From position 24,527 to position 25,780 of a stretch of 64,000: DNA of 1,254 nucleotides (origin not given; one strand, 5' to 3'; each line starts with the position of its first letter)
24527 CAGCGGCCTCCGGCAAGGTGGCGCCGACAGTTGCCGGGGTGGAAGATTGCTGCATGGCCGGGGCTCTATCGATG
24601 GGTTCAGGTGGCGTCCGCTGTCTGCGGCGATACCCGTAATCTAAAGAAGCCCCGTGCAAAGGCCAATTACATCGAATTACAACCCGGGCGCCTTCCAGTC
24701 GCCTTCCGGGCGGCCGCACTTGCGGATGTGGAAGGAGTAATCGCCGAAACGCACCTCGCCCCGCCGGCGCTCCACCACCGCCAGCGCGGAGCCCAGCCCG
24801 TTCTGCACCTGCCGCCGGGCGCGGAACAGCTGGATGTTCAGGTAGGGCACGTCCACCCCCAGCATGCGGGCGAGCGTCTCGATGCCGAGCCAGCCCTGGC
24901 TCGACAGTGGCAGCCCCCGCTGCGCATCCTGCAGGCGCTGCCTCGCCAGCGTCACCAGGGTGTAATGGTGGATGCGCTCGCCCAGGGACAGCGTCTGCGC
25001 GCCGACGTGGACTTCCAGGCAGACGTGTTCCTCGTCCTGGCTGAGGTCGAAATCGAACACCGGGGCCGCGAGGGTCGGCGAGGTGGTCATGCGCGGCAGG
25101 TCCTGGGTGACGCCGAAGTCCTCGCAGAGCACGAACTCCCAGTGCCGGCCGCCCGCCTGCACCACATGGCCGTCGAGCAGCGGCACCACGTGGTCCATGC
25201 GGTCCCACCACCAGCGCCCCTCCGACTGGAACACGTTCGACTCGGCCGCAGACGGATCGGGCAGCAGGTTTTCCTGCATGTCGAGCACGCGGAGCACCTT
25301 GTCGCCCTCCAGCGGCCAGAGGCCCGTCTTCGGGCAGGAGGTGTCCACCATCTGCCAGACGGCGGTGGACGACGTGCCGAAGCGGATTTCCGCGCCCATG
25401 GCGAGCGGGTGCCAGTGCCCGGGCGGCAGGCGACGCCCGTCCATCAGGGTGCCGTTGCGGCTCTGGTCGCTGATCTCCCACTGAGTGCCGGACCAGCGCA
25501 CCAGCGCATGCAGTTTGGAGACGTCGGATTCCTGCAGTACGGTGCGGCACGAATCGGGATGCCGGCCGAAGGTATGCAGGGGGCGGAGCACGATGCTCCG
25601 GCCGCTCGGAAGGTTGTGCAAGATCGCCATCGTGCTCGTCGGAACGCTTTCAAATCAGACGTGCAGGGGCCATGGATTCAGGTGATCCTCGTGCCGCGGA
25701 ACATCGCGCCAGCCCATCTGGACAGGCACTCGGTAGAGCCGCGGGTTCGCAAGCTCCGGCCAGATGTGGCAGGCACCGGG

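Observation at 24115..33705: YcaO modification cluster wired to Ser/Thr-kinase / FHA signalling, with no dehydrogenase, protease, exporter or immunity gene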

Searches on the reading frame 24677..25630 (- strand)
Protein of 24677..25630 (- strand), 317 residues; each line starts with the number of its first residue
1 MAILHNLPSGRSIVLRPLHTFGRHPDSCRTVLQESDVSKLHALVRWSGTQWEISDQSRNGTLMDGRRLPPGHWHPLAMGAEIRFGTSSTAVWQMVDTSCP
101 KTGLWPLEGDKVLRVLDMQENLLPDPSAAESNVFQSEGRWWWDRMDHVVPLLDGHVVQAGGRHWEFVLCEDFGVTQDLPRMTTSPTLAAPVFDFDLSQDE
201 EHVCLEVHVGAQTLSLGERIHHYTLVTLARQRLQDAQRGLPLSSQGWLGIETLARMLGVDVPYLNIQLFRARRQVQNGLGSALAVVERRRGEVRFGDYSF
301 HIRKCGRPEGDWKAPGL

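Call 4: search_protein_families(library=ncbifam, proteins=[window:24677-25630:-], max_evalue=0.01)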
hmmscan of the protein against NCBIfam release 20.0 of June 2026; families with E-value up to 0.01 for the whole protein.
window:24677-25630:- (317 aa): 3 families
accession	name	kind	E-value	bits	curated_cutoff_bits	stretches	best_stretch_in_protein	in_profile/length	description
TIGR03354.1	VI_FHA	hypoth_equivalog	2.6e-07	30.8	120.25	1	20-86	27-96/420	type VI secretion system-associated FHA domain protein TagH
NF049868.1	FhaB_Rv0019c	equivalog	6.8e-07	29.5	125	1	20-87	89-154/158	FHA domain-containing protein FhaB/FipA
NF041660.2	oxygluDhInhib_OdhI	equivalog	0.00068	19.5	200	1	13-85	52-121/130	oxoglutarate dehydrogenase inhibitor Odhl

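Call 5: search_protein_families(library=pfam, proteins=[window:24677-25630:-], max_evalue=0.01)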
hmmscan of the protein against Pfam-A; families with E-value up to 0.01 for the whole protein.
window:24677-25630:- (317 aa): 2 families
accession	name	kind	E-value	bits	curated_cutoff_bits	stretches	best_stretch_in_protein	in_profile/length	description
PF00498.31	FHA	-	5.9e-14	52.7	20.7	1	20-85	2-67/67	FHA domain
PF16697.10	Yop-YscD_cpl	-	1e-05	26.1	33.2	1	20-87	20-86/94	Inner membrane component of T3SS, cytoplasmic domain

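Call 13: search_protein_families(library=padloc, proteins=[window:24677-25630:-], max_evalue=0.01)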
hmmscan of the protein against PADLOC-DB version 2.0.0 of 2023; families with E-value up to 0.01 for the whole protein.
window:24677-25630:- (317 aa): 0 families

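Call 27: search_solved_structures(query=window:24677-25630:-, max_evalue=1, show_alignments=0)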
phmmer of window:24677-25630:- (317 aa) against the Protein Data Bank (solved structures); distinct sequences matched with E-value up to 1: 16.
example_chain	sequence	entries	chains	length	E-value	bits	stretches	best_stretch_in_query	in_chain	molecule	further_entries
2n84_A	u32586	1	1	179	0.0022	20.3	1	16-90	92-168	Uncharacterized protein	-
6i2q_B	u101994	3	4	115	0.0042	19.4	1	10-85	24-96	Glycogen accumulation regulator GarA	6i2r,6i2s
2jqj_A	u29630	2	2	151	0.0051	19.1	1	13-98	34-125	DNA damage response protein kinase DUN1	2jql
4jon_A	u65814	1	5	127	0.0087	18.4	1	22-89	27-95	Centrosomal protein of 170 kDa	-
8p5r_G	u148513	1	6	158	0.0095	18.3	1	10-85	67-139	Glycogen accumulation regulator GarA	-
3po8_A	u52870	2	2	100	0.019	17.3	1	9-90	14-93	Putative uncharacterized protein TB39.8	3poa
2lc1_A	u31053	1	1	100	0.021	17.1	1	9-89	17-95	Putative uncharacterized protein TB39.8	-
2jpe_A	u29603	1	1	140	0.025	16.9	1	17-90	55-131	Nuclear inhibitor of protein phosphatase 1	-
2kb3_A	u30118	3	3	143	0.056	15.7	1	10-85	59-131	Oxoglutarate dehydrogenase inhibitor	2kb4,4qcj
8p5x_G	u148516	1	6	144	0.057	15.7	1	10-85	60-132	Oxoglutarate dehydrogenase inhibitor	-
3oun_A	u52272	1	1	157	0.076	15.3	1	9-89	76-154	Putative uncharacterized protein TB39.8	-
1mzk_A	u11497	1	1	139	0.088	15.1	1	29-68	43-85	KINASE ASSOCIATED PROTEIN PHOSPHATASE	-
2fez_A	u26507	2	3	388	0.2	13.9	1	2-67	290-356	Probable regulatory protein embR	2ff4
6c4u_B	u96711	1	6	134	0.27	13.5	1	15-90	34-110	Forkhead-associated 1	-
7saj_B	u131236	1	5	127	0.99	11.6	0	73-146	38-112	nanobody LaM2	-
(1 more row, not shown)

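Call 31: find_homologous_proteins(query=window:24677-25630:-)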
Query window:24677-25630:- (317 aa): 113 proteins with E <= 0.001 among 2507 candidates.
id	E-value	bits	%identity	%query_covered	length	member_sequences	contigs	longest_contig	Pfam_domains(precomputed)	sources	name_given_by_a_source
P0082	5.7e-207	704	94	100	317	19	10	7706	PF00498.32,PF16697.11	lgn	-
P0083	9.8e-161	552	75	98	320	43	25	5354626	PF00498.32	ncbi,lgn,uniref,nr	ncbi:FHA domain protein [Paracidovorax citrulli]|uniref:FHA domain containing protein n=1 Tax=Paraci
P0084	8.5e-150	517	73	96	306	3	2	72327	PF00498.32,PF16697.11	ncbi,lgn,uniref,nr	ncbi:FHA domain protein [Paracidovorax anthurii]|uniref:FHA domain protein n=2 Tax=Paracidovorax ant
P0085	7.6e-102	359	53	98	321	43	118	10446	PF00498.32,PF16697.11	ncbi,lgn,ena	-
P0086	1.4e-98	348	54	98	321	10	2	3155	PF00498.32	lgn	-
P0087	5.2e-98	346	53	98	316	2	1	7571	PF00498.32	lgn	-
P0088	1.8e-97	345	54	98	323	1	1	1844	PF00498.32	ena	-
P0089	3.1e-97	344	52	98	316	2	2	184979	PF00498.32,PF16697.11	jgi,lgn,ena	jgi:hypothetical protein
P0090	3.9e-97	343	52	98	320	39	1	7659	PF00498.32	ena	-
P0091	4.3e-95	337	52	98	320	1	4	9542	PF00498.32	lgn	-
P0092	1.0e-93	332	51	97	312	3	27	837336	PF00498.32,PF16697.11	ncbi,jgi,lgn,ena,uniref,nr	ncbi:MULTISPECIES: FHA domain-containing protein [unclassified Variovorax]|jgi:hypothetical protein|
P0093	1.8e-92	328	50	97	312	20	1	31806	PF00498.32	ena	-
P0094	1.8e-91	325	50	97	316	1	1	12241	PF00498.32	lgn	-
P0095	3.4e-91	324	51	95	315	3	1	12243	PF00498.32,PF16697.11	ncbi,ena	-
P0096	1.1e-90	322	51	99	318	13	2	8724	PF00498.32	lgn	-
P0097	1.6e-90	322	52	96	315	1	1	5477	PF00498.32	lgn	-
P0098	7.6e-90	319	50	97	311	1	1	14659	PF00498.32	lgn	-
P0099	8.1e-90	319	51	96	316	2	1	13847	PF00498.32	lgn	-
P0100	9.3e-90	319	48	97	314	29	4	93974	PF00498.32,PF16697.11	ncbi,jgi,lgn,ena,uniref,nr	ncbi:FHA domain-containing protein [Variovorax sp. YR634]|jgi:hypothetical protein|uniref:FHA domain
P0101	9.5e-90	319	49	97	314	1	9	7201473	PF00498.32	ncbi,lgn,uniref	ncbi:FHA domain-containing protein [Variovorax sp. W6]|uniref:FHA domain-containing protein n=1 Tax=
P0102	1.3e-89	319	50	97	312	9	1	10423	PF00498.32,PF16697.11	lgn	-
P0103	1.4e-89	319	49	98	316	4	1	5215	PF00498.32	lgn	-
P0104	2.1e-89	318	50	96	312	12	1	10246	PF00498.32,PF16697.11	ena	-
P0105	3.5e-89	317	49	98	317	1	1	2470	PF00498.32,PF16697.11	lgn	-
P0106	3.5e-89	317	50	97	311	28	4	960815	PF00498.32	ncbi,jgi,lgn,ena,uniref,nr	ncbi:hypothetical protein J2X90_001602 [Variovorax paradoxus]|uniref:FHA domain-containing protein n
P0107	8.3e-89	316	50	96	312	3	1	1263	PF00498.32,PF16697.11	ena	-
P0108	1.0e-88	316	50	96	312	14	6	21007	PF00498.32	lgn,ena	-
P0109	1.1e-88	316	50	97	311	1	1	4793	PF00498.32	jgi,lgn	jgi:hypothetical protein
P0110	1.6e-88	315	49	97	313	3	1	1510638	PF00498.32,PF16697.11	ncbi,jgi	jgi:hypothetical protein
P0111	2.4e-88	314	50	97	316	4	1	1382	PF00498.32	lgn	-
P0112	2.5e-88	314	50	96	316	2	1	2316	PF00498.32,PF16697.11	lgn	-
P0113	3.7e-88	314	50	97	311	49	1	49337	PF00498.32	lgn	-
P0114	7.6e-88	313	49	98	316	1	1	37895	PF00498.32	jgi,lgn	-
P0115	1.8e-87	312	50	96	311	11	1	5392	PF00498.32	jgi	jgi:hypothetical protein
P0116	4.2e-87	310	48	96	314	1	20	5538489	PF00498.32,PF16697.11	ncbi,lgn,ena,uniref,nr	ncbi:FHA domain-containing protein [Delftia sp. PS-11]|uniref:FHA domain-containing protein n=1 Tax=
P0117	5.9e-87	310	49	97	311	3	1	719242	PF00498.32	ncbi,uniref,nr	ncbi:FHA domain-containing protein [Variovorax sp. OV700]|uniref:FHA domain-containing protein n=1 T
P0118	9.2e-87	309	49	96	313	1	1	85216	PF00498.32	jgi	jgi:hypothetical protein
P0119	1.1e-86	309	50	99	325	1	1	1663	PF00498.32,PF16697.11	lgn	-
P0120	1.6e-86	308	50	98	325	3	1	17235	PF00498.32,PF16697.11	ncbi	-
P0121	2.8e-86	308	49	97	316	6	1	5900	PF00498.32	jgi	jgi:hypothetical protein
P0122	7.4e-86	306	50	98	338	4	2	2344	PF00498.32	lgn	-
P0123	9.0e-86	306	49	96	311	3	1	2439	PF00498.32,PF16697.11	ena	-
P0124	1.2e-84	302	50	98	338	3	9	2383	PF00498.32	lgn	-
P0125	2.5e-84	301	47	97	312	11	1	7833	PF00498.32,PF16697.11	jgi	jgi:hypothetical protein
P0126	3.9e-84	301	47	98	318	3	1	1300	PF00498.32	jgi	jgi:hypothetical protein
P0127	9.4e-84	299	49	98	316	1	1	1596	PF00498.32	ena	-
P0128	1.4e-82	296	45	97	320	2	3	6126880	PF00498.32,PF16697.11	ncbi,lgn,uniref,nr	ncbi:Uncharacterized conserved protein, contains FHA domain [Delftia tsuruhatensis]|uniref:FHA domai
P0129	1.4e-82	296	48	96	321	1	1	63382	PF00498.32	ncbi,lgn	-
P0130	3.2e-82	294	49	96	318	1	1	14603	PF00498.32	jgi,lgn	jgi:hypothetical protein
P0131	5.0e-82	294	47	97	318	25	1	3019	PF00498.32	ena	-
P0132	9.5e-82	293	48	98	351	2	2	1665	PF00498.32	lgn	-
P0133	1.3e-81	292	47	98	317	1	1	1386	PF00498.32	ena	-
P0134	2.8e-81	291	47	97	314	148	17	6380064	PF00498.32,PF16697.11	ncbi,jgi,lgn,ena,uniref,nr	ncbi:FHA domain protein [Delftia sp. 60]|jgi:hypothetical protein|uniref:FHA domain-containing prote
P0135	3.6e-81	291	48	97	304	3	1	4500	PF00498.32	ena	-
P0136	4.6e-81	291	47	98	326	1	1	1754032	PF00498.32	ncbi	ncbi:MAG: FHA domain-containing protein [Aquabacterium sp.]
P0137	1.8e-80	289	48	95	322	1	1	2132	PF00498.32,PF16697.11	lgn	-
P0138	3.6e-80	288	48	98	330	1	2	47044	PF00498.32,PF16697.11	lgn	-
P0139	4.9e-80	287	49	98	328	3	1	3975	PF00498.32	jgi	jgi:hypothetical protein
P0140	6.0e-80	287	47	98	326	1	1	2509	PF00498.32,PF16697.11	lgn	-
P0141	2.8e-78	281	46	99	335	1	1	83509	PF00498.32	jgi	jgi:hypothetical protein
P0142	3.0e-78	281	49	94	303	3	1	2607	PF00498.32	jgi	jgi:hypothetical protein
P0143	3.7e-78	281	44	98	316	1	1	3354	PF00498.32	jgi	jgi:hypothetical protein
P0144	7.4e-78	280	46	98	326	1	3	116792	PF00498.32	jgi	jgi:hypothetical protein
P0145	2.5e-77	278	46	98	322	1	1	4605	PF00498.32,PF16697.11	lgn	-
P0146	1.4e-76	276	43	98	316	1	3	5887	PF00498.32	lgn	-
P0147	2.3e-76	275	46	98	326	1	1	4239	PF00498.32,PF16697.11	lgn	-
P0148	2.9e-76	275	46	98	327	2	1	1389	PF00498.32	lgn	-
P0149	6.4e-76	274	46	98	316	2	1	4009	PF00498.32,PF16697.11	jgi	jgi:hypothetical protein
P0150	1.8e-75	272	47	95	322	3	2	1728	PF00498.32,PF16697.11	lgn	-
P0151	3.4e-75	271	45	98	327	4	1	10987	PF00498.32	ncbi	-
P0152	3.7e-75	271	47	98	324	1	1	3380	PF00498.32,PF16697.11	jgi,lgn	-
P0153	3.6e-74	268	46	92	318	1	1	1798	PF00498.32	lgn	-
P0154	2.9e-73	265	45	98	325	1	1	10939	PF00498.32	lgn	-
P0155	5.3e-73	264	46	98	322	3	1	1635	PF00498.32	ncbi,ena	-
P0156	9.3e-73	263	46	98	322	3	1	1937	PF00498.32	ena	-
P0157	1.4e-72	263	43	98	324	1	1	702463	PF00498.32,PF16697.11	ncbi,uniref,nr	ncbi:FHA domain-containing protein [Curvibacter sp. CHRR-16]|uniref:FHA domain-containing protein n=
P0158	5.9e-72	261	42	99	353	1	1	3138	PF00498.32,PF16697.11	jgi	jgi:hypothetical protein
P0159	1.1e-71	260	46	92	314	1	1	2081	PF00498.32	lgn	-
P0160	2.7e-71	258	43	95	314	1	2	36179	PF00498.32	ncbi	-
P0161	4.7e-70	254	43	98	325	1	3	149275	PF00498.32,PF16697.11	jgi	jgi:hypothetical protein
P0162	8.4e-69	250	42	99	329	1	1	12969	PF00498.32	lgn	-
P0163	1.5e-67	246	43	99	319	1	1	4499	PF00498.32,PF16697.11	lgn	-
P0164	1.7e-67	246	43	98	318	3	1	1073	PF00498.32,PF16697.11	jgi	jgi:hypothetical protein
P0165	5.8e-66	241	40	99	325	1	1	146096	PF00498.32,PF16697.11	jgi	jgi:hypothetical protein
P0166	1.1e-64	237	43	98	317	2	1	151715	PF00498.32,PF16697.11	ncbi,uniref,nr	ncbi:FHA domain-containing protein [Azohydromonas caseinilytica]|uniref:FHA domain-containing protei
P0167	3.0e-63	232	41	99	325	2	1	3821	PF00498.32,PF16697.11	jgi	jgi:hypothetical protein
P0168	3.6e-63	232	41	90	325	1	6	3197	PF00498.32,PF16697.11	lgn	-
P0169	4.1e-61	225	41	99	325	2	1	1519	PF00498.32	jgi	jgi:hypothetical protein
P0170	4.3e-61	225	41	98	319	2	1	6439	PF00498.32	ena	-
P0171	9.2e-61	224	41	90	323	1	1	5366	PF00498.32,PF16697.11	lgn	-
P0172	9.4e-61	224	41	98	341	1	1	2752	PF00498.32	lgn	-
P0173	2.8e-60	222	41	98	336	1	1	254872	PF00498.32,PF16697.11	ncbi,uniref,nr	ncbi:FHA domain-containing protein [Trinickia terrae]|uniref:FHA domain-containing protein n=1 Tax=T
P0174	4.4e-60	222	43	95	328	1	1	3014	PF00498.32,PF16697.11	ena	-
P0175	3.4e-59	219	40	97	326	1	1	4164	PF00498.32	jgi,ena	jgi:hypothetical protein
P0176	2.6e-58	216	41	98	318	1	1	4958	PF00498.32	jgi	jgi:hypothetical protein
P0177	4.8e-58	215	40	99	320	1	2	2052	PF00498.32,PF16697.11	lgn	-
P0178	1.3e-57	213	41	98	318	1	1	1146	PF00498.32,PF16697.11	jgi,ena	-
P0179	5.4e-57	211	38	98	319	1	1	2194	PF00498.32,PF16697.11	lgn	-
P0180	6.1e-56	208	40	100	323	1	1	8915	PF00498.32,PF16697.11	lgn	-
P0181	6.3e-56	208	40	97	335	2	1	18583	PF00498.32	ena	-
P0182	1.1e-53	201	38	97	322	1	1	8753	PF00498.32,PF16697.11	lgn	-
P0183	4.9e-52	195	42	93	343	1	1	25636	PF00498.32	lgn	-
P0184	2.3e-51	193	38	96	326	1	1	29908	PF00498.32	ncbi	-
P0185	4.8e-51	192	41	93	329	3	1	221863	PF00498.32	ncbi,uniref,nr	ncbi:FHA domain-containing protein [Mitsuaria sp. WAJ17]|uniref:FHA domain-containing protein n=1 Ta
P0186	1.7e-36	144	39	93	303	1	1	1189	PF00498.32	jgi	jgi:hypothetical protein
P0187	4.6e-35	139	35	96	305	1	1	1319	PF00498.32,PF16697.11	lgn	-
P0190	7.0e-33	132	34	85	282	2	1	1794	PF00498.32,PF16697.11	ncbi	ncbi:MAG: FHA domain-containing protein [Myxococcota bacterium]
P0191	1.1e-31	128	36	93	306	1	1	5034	PF00498.32,PF16697.11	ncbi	-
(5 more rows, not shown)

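Call 35: find_encoding_contigs(protein=P0173, flank=10000, max_places=2)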
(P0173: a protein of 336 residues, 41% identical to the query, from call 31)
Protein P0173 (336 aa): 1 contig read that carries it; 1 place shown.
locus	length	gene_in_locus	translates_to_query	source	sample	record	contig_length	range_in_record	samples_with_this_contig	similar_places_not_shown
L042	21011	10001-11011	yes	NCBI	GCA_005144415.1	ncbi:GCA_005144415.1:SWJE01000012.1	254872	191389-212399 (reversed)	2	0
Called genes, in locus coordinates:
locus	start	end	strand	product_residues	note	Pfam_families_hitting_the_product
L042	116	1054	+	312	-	-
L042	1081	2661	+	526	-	PF00171:Aldedh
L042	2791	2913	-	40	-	-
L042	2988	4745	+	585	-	PF00920:ILVD_EDD_N, PF24877:ILV_EDD_C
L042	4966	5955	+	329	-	PF03480:DctP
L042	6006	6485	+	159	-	PF04290:DctQ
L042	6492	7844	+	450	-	PF06808:DctM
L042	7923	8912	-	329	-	PF01734:Patatin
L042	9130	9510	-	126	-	-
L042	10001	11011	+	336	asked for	PF16697:Yop-YscD_cpl (faint), PF00498:FHA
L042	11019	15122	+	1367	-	PF00069:Pkinase, PF07714:PK_Tyr_Ser-Thr, PF13191:AAA_16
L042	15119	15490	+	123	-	PF27793:RNP_Burkhold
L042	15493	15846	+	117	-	PF27793:RNP_Burkhold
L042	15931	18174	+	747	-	PF02624:YcaO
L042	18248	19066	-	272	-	PF01073:3Beta_HSD, PF01370:Epimerase, PF05368:NmrA (faint), PF07993:NAD_binding_4 (faint), PF13460:NAD_binding_10, PF16363:GDP_Man_Dehyd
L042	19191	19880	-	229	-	PF00392:GntR, PF13545:HTH_Crp_2 (faint), PF07729:FCD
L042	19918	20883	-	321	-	PF08450:SGL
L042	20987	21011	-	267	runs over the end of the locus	PF00561:Abhydrolase_1, PF12146:Hydrolase_4, PF12697:Abhydrolase_6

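Call 42: predict_structure(alignment_id=A2)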
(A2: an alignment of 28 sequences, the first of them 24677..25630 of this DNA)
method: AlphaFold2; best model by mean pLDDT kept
length: 317 residues; sequences in the alignment: 28
mean_pLDDT: 91.3   pTM: 0.56
mean pLDDT of the five models: 91.3, 90.7, 90.4, 89.5, 89.4
residues with pLDDT >= 90: 255; 70-90: 43; 50-70: 5; < 50: 14
segments of 3 or more residues with pLDDT < 50: 173-185
pLDDT, mean of each block of 10 residues (from residue 1): 95 95 94 95 93 96 97 96 95 96 93 92 93 93 93 95 93 45 59 96 95 93 97 97 94 96 90 88 87 95 96 80
secondary structure, 60 per line:
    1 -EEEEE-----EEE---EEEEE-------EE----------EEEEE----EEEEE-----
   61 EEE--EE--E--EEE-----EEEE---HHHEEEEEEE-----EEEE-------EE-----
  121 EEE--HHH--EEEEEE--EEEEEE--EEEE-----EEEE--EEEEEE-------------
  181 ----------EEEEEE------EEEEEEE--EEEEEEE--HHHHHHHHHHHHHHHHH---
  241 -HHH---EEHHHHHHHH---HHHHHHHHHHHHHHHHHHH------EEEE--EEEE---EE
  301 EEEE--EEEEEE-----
elements in order: E2-6 E12-14 E18-22 E42-46 E51-55 E61-63 E73-75 E81-84 E91-97 E103-106 E121-123 E131-136 E139-144 E147-150 E156-159 E162-167 E191-196 E203-209 E212-218 H221-237 H250-257 H261-279 E286-289 E292-295 E299-304 E307-312

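Call 47: fold_search(model_id=the predicted structure, library=pdb)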
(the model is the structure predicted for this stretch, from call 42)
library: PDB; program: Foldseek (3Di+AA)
matches with E <= 10: 788; with E <= 0.001: 119
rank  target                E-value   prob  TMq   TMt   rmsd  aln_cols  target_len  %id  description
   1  4jon_A                2.9e-07  1.00  0.28  0.69   3.5       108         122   23  Crystal structure of a centrosomal protein 170kDa, transcript variant beta (CEP170) from Homo sapiens at 2.15 A resolu (released 2013-04-17)
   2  4jon_C                3.0e-07  1.00  0.28  0.71   3.4       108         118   23  Crystal structure of a centrosomal protein 170kDa, transcript variant beta (CEP170) from Homo sapiens at 2.15 A resolu (released 2013-04-17)
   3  4h87_B                3.2e-07  1.00  0.27  0.66   2.8       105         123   28  Crystal structure of a FHA domain of kanadaptin (SLC4A1AP) from Homo sapiens at 1.55 A resolution (released 2012-10-10)
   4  4jon_D                5.2e-07  1.00  0.28  0.70   3.4       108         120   23  Crystal structure of a centrosomal protein 170kDa, transcript variant beta (CEP170) from Homo sapiens at 2.15 A resolu (released 2013-04-17)
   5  3poa_A                5.8e-07  1.00  0.27  0.83   2.1       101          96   24  Structural and functional analysis of phosphothreonine-dependent FHA domain interactions (released 2011-01-26)
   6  3po8                  6.8e-07  1.00  0.27  0.81   2.4       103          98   25  Structural and functional analysis of phosphothreonine-dependent FHA domain interactions (released 2011-01-26)
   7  4jon_B                7.6e-07  1.00  0.28  0.68   2.8       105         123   26  Crystal structure of a centrosomal protein 170kDa, transcript variant beta (CEP170) from Homo sapiens at 2.15 A resolu (released 2013-04-17)
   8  5yyz_A                8.0e-07  1.00  0.26  0.77   2.4       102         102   20  Crystal structure of the MEK1 FHA domain in complex with the HOP1 pThr318 peptide. (released 2018-10-17)
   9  4jon_E                8.5e-07  1.00  0.28  0.70   3.0       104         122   24  Crystal structure of a centrosomal protein 170kDa, transcript variant beta (CEP170) from Homo sapiens at 2.15 A resolu (released 2013-04-17)
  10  4h87_A                1.1e-06  1.00  0.27  0.65   2.8       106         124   28  Crystal structure of a FHA domain of kanadaptin (SLC4A1AP) from Homo sapiens at 1.55 A resolution (released 2012-10-10)
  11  3i6w_C                1.1e-06  1.00  0.27  0.23  12.9       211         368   16  Structure and Activation Mechanism of the CHK2 DNA-Damage Checkpoint Kinase (released 2009-11-10)
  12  5yyx                  1.2e-06  1.00  0.28  0.71   1.8       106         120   20  Crystal Structure of the MEK1 FHA domain (released 2018-10-10)
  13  6hc1_B                1.3e-06  1.00  0.27  0.81   2.0       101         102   18  Bdellovibrio bacteriovorus DgcB FHA in complex with phosphorylated N-terminal peptide (released 2019-08-28)
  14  6hc1_A                1.3e-06  1.00  0.28  0.80   2.5       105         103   17  Bdellovibrio bacteriovorus DgcB FHA in complex with phosphorylated N-terminal peptide (released 2019-08-28)
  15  3vpy                  1.4e-06  1.00  0.27  0.57   4.6       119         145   18  Crystal structure of Arabidopsis DDL FHA domain (released 2013-02-06)
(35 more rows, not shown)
